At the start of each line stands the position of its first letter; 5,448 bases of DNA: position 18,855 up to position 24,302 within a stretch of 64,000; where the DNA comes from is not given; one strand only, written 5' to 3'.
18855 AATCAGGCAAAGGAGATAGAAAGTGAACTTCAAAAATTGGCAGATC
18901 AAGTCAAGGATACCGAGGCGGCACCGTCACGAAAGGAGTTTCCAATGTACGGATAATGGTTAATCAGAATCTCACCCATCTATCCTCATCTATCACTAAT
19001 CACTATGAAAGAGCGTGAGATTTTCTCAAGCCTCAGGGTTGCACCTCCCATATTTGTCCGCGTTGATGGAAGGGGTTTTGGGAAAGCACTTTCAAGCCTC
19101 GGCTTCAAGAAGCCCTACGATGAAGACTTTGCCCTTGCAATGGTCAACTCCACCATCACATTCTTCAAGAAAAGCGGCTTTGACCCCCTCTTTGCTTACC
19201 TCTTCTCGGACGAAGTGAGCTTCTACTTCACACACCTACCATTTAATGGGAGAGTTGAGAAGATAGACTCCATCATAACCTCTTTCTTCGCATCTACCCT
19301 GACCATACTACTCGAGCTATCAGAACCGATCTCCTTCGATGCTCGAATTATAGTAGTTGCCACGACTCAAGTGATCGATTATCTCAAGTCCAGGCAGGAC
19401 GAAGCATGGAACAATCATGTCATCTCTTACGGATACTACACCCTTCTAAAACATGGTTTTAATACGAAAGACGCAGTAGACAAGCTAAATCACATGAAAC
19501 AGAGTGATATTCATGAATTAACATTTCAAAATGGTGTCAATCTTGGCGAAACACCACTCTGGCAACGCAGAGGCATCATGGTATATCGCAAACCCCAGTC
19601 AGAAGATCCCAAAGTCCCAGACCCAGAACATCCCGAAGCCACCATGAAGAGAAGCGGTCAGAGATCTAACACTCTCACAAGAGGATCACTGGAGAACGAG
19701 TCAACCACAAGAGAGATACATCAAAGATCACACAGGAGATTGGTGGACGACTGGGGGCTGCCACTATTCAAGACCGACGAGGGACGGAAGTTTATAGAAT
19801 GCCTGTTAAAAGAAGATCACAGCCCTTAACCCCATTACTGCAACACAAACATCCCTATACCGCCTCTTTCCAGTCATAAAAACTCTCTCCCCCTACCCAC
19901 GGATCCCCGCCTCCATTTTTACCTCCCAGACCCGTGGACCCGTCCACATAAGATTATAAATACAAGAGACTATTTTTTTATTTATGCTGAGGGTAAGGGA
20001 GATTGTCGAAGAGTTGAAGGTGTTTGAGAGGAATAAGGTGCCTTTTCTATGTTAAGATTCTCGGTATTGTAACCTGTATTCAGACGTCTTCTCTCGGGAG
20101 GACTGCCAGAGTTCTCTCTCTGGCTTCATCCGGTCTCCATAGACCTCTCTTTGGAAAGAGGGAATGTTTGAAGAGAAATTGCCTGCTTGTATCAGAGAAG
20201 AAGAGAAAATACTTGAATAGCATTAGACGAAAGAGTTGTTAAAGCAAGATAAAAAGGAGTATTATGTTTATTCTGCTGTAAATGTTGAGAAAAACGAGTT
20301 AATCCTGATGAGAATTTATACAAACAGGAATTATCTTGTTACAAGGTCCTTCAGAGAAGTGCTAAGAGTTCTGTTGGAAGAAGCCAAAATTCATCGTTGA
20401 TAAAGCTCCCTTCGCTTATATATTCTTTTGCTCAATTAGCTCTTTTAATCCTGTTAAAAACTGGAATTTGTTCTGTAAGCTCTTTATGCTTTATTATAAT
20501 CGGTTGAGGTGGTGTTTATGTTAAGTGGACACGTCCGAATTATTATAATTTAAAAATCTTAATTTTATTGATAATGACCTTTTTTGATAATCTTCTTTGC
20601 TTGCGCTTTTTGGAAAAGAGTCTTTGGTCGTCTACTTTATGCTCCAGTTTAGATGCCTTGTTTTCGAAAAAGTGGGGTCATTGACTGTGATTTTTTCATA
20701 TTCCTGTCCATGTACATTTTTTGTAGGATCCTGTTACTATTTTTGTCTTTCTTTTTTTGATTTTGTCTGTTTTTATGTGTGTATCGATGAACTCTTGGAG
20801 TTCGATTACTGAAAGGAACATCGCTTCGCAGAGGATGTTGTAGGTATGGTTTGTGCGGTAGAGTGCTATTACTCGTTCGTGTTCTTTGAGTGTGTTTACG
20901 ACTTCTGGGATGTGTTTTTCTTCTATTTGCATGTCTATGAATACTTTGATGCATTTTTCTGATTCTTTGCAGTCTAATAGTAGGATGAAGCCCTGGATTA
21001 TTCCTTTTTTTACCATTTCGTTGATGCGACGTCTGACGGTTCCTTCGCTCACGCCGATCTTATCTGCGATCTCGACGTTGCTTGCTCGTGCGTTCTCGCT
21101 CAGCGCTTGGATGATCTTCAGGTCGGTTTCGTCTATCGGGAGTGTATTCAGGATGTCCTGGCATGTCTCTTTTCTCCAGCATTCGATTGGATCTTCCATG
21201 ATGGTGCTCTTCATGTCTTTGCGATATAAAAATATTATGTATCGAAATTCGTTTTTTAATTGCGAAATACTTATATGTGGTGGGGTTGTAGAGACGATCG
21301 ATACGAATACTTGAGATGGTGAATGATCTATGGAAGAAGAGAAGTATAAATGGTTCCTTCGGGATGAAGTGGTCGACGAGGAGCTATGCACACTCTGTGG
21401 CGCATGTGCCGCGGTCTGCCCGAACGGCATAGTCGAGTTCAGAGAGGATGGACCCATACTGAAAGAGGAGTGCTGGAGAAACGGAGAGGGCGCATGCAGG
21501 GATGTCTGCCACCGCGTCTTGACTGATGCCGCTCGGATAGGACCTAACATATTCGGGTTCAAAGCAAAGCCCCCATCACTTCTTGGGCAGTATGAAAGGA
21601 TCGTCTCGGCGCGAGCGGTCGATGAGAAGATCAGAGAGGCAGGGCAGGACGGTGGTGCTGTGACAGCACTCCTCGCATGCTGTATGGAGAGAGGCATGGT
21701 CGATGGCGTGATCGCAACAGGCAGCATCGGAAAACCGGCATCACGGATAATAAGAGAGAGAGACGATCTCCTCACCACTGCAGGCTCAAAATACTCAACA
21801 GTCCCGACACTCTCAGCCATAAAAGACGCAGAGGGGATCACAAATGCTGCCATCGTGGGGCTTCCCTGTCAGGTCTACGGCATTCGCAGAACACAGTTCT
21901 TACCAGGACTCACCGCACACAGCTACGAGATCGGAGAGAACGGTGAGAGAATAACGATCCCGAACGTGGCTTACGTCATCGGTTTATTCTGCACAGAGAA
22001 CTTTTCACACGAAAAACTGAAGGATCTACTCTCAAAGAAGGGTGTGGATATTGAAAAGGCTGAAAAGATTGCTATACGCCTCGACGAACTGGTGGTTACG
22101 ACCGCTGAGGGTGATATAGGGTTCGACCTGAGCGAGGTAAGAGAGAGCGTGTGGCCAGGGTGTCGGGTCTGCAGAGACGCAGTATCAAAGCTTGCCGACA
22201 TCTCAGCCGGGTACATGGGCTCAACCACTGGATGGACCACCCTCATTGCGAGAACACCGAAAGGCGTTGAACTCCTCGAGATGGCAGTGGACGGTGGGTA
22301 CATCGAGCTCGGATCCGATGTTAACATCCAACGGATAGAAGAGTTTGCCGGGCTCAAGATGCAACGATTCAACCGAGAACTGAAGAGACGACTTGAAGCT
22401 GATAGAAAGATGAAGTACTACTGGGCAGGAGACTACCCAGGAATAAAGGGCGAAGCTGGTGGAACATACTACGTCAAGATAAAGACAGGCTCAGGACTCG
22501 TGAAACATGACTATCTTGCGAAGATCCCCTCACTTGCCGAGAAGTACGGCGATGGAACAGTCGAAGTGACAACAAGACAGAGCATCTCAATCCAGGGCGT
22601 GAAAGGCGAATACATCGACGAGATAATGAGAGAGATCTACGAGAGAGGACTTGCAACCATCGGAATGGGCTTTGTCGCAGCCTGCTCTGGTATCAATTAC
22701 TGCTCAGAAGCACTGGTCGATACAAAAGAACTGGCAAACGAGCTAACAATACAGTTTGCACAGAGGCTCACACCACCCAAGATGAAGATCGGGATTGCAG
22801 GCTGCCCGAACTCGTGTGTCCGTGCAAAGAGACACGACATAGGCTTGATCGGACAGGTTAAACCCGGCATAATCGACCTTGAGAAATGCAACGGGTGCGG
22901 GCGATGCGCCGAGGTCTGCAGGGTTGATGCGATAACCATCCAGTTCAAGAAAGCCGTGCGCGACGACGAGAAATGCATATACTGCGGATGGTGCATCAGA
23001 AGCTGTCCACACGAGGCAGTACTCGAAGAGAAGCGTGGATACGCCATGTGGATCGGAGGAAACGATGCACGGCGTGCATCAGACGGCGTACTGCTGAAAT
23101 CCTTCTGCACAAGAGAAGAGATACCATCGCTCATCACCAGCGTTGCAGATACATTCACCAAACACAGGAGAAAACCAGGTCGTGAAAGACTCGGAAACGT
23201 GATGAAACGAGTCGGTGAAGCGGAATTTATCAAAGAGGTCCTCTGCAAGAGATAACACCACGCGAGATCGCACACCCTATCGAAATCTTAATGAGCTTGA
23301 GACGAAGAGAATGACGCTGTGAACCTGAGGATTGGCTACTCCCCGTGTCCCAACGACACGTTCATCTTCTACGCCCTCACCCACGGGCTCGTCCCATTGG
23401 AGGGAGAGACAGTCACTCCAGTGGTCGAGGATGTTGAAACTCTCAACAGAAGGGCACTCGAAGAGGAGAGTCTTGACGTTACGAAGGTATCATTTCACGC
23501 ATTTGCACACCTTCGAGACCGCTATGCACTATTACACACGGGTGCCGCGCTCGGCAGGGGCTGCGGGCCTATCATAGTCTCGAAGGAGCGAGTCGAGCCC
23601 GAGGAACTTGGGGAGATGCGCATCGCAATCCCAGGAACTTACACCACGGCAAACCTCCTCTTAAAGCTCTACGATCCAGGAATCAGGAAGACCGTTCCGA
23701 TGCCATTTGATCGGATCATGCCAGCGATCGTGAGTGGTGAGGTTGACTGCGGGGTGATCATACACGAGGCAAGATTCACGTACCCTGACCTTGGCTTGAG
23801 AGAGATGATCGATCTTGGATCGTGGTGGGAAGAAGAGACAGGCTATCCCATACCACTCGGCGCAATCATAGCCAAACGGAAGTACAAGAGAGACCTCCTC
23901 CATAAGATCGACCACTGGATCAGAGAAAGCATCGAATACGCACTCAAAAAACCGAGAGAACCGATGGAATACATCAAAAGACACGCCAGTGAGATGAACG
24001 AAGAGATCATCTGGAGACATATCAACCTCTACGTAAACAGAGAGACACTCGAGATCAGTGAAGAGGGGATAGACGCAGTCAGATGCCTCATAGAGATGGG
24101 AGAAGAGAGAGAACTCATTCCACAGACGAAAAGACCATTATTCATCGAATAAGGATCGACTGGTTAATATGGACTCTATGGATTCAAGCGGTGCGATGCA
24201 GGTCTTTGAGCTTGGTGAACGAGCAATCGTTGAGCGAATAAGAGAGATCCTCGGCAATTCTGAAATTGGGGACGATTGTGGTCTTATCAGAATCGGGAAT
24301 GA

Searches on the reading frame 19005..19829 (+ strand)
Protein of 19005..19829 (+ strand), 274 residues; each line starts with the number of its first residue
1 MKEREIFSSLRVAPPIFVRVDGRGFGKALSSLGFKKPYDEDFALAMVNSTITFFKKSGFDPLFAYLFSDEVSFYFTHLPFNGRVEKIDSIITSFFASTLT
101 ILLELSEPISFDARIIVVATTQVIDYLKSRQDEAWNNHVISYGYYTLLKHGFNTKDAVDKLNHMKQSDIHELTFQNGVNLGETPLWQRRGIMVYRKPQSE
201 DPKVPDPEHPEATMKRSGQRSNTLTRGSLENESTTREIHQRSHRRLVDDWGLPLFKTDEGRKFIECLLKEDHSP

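Call 17: search_protein_families(library=pfam, proteins=[window:19005-19829:+], max_evalue=0.00001)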
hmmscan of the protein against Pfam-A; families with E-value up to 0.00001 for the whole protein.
window:19005-19829:+ (274 aa): 2 families
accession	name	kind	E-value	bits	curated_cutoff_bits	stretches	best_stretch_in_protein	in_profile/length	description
PF04446.17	Thg1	-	4.5e-22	78.8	29.2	1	1-118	4-129/130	tRNAHis guanylyltransferase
PF14413.11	Thg1C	-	2.9e-06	27.9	26.3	1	122-217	2-86/116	Thg1 C terminal domain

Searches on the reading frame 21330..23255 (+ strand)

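Call 17: search_protein_families(library=pfam, proteins=[window:21330-23255:+], max_evalue=0.00001)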
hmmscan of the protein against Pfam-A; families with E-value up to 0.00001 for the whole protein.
window:21330-23255:+ (641 aa): 14 families
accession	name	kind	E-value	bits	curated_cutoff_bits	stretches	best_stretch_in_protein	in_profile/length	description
PF04432.18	FrhB_FdhB_C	-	9.2e-38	129.9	23.3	1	172-328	3-145/150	Coenzyme F420 hydrogenase/dehydrogenase, beta subunit C terminus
PF01077.27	NIR_SIR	-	3.5e-27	95.2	27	1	449-637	8-150/158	Nitrite and sulphite reductase 4Fe-4S domain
PF04422.18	FrhB_FdhB_N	-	1e-22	80.5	22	1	92-165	2-78/78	Coenzyme F420 hydrogenase/dehydrogenase, beta subunit N-term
PF00037.32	Fer4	-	1.9e-16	59.5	21.1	3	514-536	2-24/24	4Fe-4S binding domain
PF03460.22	NIR_SIR_ferr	-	1.1e-14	54.3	24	1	375-437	4-67/69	Nitrite/Sulfite reductase ferredoxin-like half domain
PF12837.12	Fer4_6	-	3.1e-13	49.4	25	0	14-34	3-23/24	4Fe-4S binding domain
PF12838.12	Fer4_7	-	1.6e-11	44.9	27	1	519-563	1-52/52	4Fe-4S dicluster domain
PF13237.11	Fer4_10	-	2.7e-11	43.6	25.5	1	514-560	3-53/53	4Fe-4S dicluster domain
PF13187.11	Fer4_9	-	3.2e-08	33.9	27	0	519-563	1-51/52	4Fe-4S dicluster domain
PF14697.11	Fer4_21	-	1.8e-07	31.6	35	1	514-563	2-56/59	4Fe-4S dicluster domain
PF13183.11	Fer4_8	-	4.4e-07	30.8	27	0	18-34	52-68/68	4Fe-4S dicluster domain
PF25160.1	LdpA_Fe-S-bd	-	1.3e-06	28.5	27.6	0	513-537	21-45/49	LdpA Fe-S cluster-binding domain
PF12797.12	Fer4_2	-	1.4e-06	28.3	24.5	0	514-530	4-20/22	4Fe-4S binding domain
PF13484.11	Fer4_16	-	3.2e-06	28.3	30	0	548-567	1-20/66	4Fe-4S double cluster binding domain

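Call 54: search_protein_families(library=ncbifam, proteins=[window:21330-23255:+], max_evalue=0.00001)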
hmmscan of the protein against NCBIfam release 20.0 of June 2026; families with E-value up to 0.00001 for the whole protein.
window:21330-23255:+ (641 aa): 52 families (the best 25 are shown)
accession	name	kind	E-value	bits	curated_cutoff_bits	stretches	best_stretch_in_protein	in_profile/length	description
NF006807.0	PRK09325.1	subfamily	3.4e-57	193.7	269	1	84-356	3-276/283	coenzyme F420-reducing hydrogenase subunit beta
TIGR03289.1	frhB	equivalog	7.7e-49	166.2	331.5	1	85-329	1-242/275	coenzyme F420 hydrogenase subunit beta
TIGR02912.1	sulfite_red_C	equivalog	3.2e-35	121.6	324.1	1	378-638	19-297/314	sulfite reductase subunit C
NF006808.0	PRK09326.1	equivalog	2.3e-34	118.8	444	1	13-341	7-316/341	F420H2 dehydrogenase subunit F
NF040616.1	F420_dehyd_FpoF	exception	6e-34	117.5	475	1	13-343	6-317/337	F420H2 dehydrogenase subunit FpoF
TIGR02066.1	dsrB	equivalog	6.5e-25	87.9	341.5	1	379-637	30-311/341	dissimilatory-type sulfite reductase subunit beta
NF007125.0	PRK09566.1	equivalog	7.4e-24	84.1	594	2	450-509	395-455/513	ferredoxin--nitrite reductase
TIGR02064.1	dsrA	equivalog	1.6e-21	76.6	392.85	1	381-637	83-366/402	dissimilatory-type sulfite reductase subunit alpha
NF007126.0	PRK09567.1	equivalog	5.9e-18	64.3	523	1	327-509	327-508/595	NirA family protein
TIGR02374.1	nitri_red_nirB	equivalog_domain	1.7e-15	56.5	578.35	1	378-509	558-693/794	nitrite reductase large subunit NirB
TIGR02435.1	CobG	equivalog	3.5e-15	55.9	234.8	1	369-509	244-384/388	precorrin-3B synthase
NF038196.1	ferrodoxin_EFR1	subfamily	3.6e-14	53.4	75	1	518-565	184-230/242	EFR1 family ferrodoxin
NF045874.1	Vhu_polyferre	exception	5.1e-13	48.5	600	1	512-565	122-175/381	F420-non-reducing hydrogenase associated-polyferredoxin VhuB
TIGR03294.1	FrhG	equivalog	6e-13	49.1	245.5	1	514-564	170-220/228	coenzyme F420 hydrogenase subunit gamma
NF010029.0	PRK13504.1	equivalog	6.8e-13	47.8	457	1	382-456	82-151/575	NADPH-dependent assimilatory sulfite reductase hemoprotein subunit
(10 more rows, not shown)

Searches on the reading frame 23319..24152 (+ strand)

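Call 17: search_protein_families(library=pfam, proteins=[window:23319-24152:+], max_evalue=0.00001)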
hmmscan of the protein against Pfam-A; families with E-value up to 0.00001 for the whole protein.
window:23319-24152:+ (277 aa): 1 family
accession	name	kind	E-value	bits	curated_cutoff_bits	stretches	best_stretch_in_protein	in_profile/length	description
PF02621.19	VitK2_biosynth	-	1.7e-75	254.2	26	1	3-263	1-252/252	Menaquinone biosynthesis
